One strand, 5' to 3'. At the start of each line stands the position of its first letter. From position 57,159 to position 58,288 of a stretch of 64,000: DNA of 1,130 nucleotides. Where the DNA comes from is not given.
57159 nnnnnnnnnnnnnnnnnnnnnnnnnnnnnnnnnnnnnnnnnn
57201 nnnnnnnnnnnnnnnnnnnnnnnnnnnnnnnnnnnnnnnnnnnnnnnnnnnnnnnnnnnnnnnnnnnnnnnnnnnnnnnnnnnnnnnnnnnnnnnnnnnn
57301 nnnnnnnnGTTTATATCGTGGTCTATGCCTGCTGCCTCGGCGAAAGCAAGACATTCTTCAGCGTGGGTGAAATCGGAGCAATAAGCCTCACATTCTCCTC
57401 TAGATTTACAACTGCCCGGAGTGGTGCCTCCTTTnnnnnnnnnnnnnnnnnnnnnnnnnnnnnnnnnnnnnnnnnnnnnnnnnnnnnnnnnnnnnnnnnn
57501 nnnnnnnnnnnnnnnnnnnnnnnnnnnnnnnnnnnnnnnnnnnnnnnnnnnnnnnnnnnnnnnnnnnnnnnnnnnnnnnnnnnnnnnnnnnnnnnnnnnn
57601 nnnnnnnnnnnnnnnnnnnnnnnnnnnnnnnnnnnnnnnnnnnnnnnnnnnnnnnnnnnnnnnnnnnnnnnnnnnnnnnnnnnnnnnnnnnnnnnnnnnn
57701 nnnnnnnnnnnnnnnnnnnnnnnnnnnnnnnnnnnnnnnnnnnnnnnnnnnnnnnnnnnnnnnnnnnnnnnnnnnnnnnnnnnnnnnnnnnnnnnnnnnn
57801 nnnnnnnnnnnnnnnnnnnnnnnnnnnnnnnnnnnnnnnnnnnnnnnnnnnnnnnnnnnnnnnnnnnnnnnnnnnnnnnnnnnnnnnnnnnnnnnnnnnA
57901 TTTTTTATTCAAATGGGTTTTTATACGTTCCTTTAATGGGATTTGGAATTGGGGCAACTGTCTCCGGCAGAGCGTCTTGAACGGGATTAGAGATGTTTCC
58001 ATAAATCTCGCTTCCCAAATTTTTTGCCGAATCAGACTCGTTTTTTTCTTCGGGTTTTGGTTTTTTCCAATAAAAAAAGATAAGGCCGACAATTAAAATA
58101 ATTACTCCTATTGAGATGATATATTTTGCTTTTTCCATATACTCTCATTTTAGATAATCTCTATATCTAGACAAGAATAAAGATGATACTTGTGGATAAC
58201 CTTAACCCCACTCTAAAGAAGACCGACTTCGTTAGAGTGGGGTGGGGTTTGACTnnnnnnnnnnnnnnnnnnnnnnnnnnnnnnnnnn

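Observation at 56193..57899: Secreted protein built from five tandem 4-Cys modules (C-x5/6-C-x3-C-x10/11-C, consensus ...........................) plus a Met/Arg/Glu-rich segment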

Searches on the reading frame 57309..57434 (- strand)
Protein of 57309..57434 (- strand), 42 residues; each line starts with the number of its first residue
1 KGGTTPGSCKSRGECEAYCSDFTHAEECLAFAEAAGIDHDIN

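Call 38: search_solved_structures(query=A2, max_evalue=10, show_alignments=3)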
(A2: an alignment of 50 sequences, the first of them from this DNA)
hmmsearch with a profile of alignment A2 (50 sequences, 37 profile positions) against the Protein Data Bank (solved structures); distinct sequences matched with E-value up to 10: 1.
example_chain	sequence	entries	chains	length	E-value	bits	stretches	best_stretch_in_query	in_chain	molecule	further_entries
1s8k_A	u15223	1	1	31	4.7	10.3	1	6-21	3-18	Toxin BmKK4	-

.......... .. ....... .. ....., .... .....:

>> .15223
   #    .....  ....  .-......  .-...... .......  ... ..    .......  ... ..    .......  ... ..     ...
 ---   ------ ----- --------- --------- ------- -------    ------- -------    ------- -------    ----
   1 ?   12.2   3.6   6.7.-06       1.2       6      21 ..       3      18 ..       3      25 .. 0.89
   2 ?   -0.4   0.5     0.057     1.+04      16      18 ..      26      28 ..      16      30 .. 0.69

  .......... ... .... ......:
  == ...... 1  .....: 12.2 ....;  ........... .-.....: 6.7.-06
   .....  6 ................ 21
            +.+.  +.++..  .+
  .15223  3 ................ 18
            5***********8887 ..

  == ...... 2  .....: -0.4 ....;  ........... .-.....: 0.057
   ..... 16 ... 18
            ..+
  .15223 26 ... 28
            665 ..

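Call 52: search_protein_representatives(alignment_id=A3)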
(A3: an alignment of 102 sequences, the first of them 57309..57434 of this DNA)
Query: 102 sequences, 42 profile positions. Proteins with E-value up to 0.001 (for the whole library): 1900; up to 1e-10: 1627; up to 1e-30: 1100. The best 150 are listed.
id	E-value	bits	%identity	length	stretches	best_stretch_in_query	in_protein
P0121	3.3e-147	494.0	-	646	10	3-42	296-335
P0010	2.5e-146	491.2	-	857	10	3-42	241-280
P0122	2.5e-146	491.2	-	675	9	2-42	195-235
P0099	9.7e-145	486.1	-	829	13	3-41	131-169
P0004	5.6e-144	483.7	-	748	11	4-42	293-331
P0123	7.6e-144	483.2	-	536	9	2-42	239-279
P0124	2.1e-143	481.8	-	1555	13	3-42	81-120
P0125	2.1e-139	469.0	-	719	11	2-42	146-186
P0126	2.9e-139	468.6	-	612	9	2-42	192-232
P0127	1.2e-135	457.0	-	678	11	4-41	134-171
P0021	2.2e-134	453.0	-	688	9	1-42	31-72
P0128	7.2e-133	448.1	-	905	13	3-42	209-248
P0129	8.1e-132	444.7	-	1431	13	3-42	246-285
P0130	5.4e-131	442.1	-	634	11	2-42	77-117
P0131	8.3e-131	441.5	-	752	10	2-42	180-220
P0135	1.0e-127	431.6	-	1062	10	2-42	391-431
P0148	1.6e-121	411.8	-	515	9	1-42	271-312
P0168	1.2e-117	399.3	-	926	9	4-42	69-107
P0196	1.8e-107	366.8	-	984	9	2-42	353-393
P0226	3.1e-100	343.7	-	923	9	2-42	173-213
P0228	4.3e-100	343.2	-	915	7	3-42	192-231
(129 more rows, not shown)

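Call 53: search_protein_families(library=pfam, proteins=[P0124, P0129, P0135, P0196, P0168, P0226, P0228, P0128], max_evalue=0.001)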
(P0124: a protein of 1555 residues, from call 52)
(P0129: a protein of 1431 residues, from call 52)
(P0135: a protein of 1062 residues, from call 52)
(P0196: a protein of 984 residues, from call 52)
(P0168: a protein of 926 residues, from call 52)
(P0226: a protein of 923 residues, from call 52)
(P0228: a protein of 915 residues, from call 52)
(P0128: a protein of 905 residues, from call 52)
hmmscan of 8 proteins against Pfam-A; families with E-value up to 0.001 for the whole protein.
P0124 (1555 aa): 0 families

P0129 (1431 aa): 0 families

P0135 (1062 aa): 1 family
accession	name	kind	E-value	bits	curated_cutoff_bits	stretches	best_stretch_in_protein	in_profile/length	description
PF13385.13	Laminin_G_3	-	9.5e-25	87.9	27.6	1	841-992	12-150/151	Concanavalin A-like lectin/glucanases superfamily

P0196 (984 aa): 3 families
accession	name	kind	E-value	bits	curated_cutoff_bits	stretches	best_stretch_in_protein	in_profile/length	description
PF13385.13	Laminin_G_3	-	1.7e-27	96.9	27.6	1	741-903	1-150/151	Concanavalin A-like lectin/glucanases superfamily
PF02210.31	Laminin_G_2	-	9.6e-06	26.5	22.9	1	799-893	25-123/126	Laminin G domain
PF07953.20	Toxin_R_bind_N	-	2e-05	24.8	23.8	1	734-897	26-190/191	Clostridium neurotoxin, N-terminal receptor binding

P0168 (926 aa): 0 families

P0226 (923 aa): 1 family
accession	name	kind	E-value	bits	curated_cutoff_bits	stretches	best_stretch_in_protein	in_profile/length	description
PF13385.13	Laminin_G_3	-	6.3e-26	91.8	27.6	1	672-825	10-151/151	Concanavalin A-like lectin/glucanases superfamily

P0228 (915 aa): 0 families

P0128 (905 aa): 1 family
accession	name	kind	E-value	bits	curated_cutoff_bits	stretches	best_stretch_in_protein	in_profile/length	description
PF00050.26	Kazal_1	-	4.5e-07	30.2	21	1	634-654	8-28/49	Kazal-type serine protease inhibitor domain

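Call 85: find_encoding_contigs(protein=P0148, flank=8000, max_places=3)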
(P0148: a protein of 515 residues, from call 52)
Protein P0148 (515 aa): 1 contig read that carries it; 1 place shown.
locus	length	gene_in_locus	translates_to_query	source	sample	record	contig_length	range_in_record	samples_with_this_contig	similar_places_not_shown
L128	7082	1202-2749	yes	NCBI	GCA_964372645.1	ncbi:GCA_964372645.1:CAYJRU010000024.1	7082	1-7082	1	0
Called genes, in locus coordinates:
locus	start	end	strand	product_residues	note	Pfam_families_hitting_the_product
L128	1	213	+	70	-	?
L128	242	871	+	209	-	-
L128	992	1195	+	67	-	-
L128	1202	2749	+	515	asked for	-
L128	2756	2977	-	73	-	-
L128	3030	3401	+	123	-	-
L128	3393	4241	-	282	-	-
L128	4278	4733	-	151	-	PF00571:CBS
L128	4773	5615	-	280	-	-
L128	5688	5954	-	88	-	-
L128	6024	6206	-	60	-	-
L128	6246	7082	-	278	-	?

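Call 88: search_protein_families(library=ncbifam, proteins=[L128:242-871:+, L128:3393-4241:-, L128:4773-5615:-, L128:6246-7082:-, L128:3030-3401:+], max_evalue=0.001)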
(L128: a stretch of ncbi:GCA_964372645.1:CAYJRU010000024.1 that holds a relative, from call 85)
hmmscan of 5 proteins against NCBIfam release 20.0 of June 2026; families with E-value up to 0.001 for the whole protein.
L128:242-871:+ (209 aa): 0 families

L128:3393-4241:- (282 aa): 0 families

L128:4773-5615:- (280 aa): 0 families

L128:6246-7082:- (278 aa): 11 families
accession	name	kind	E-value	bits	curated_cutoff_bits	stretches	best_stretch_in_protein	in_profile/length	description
TIGR00392.1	ileS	equivalog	1.6e-27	96.1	621.4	1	8-145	724-859/861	isoleucine--tRNA ligase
NF000258.1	MupB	exception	6e-25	87.3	1900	2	16-167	706-851/1033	mupirocin-resistant isoleucine--tRNA ligase MupB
TIGR00422.1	valS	equivalog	1.8e-21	75.9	612.1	1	11-173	638-795/863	valine--tRNA ligase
NF009687.0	PRK13208.1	equivalog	7.6e-21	74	738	1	11-170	643-794/801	valine--tRNA ligase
NF004349.1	PRK05729.1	equivalog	3e-19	68.8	704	1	12-220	625-829/860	valine--tRNA ligase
NF000257.1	MupA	exception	3e-19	68.3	1900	2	13-167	701-849/1024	mupirocin-resistant isoleucine--tRNA ligase MupA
NF011492.0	PRK14900.1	equivalog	2.9e-12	45.3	1783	1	14-210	649-849/1044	valine--tRNA ligase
NF000540.1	alt_ValS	exception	1.3e-09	36.7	900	1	17-161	687-822/827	valine--tRNA ligase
TIGR00395.1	leuS_arch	equivalog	6e-09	34.5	648.5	1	25-147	730-844/938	leucine--tRNA ligase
NF008957.0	PRK12300.1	subfamily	2.3e-08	32.5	677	1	35-169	741-863/946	leucine--tRNA ligase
NF040702.1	ileS_w_GNAT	exception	0.00041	18.1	1999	1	14-151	896-1032/1100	isoleucine--tRNA ligase, N-acetyltransferase domain-containing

L128:3030-3401:+ (123 aa): 1 family
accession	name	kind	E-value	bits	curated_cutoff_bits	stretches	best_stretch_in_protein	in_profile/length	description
TIGR04571.1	LmtA_Leptospira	exception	0.00026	20.8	325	1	23-85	5-67/252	lipid A Kdo2 1-phosphate O-methyltransferase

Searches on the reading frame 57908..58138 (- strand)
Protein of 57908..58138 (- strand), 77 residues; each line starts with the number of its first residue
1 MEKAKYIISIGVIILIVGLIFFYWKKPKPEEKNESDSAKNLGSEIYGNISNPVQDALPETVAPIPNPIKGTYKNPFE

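Call 44: search_protein_families(library=pfam, proteins=[window:57908-58138:-], max_evalue=10)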
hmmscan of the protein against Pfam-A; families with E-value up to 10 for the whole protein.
window:57908-58138:- (77 aa): 3 families
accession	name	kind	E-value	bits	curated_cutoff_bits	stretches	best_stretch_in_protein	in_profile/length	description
PF17359.7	DUF5385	-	0.058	13.5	25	1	10-39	9-38/217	Family of unknown function (DUF5385)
PF00499.25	Oxidored_q3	-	0.17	12.1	33.2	1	6-53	76-129/146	NADH-ubiquinone/plastoquinone oxidoreductase chain 6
PF19084.5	DUF5775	-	0.22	12.3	28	1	7-59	9-59/81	Family of unknown function (DUF5775)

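Call 73: find_homologous_proteins(query=window:57908-58138:-, max_evalue=0.01)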
Query window:57908-58138:- (77 aa): 1 proteins with E <= 0.01 among 2 candidates.
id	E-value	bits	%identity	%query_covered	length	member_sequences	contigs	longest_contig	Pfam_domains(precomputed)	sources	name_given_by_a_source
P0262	9.4e-44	164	100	100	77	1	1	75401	-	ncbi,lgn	-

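Call 92: search_protein_families(library=padloc, proteins=[window:57908-58138:-], max_evalue=0.01)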
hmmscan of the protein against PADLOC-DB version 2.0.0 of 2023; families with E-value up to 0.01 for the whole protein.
window:57908-58138:- (77 aa): 0 families

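Call 93: search_protein_families(library=phrogs, proteins=[window:57908-58138:-], max_evalue=0.01)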
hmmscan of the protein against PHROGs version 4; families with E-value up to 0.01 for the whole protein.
window:57908-58138:- (77 aa): 0 families
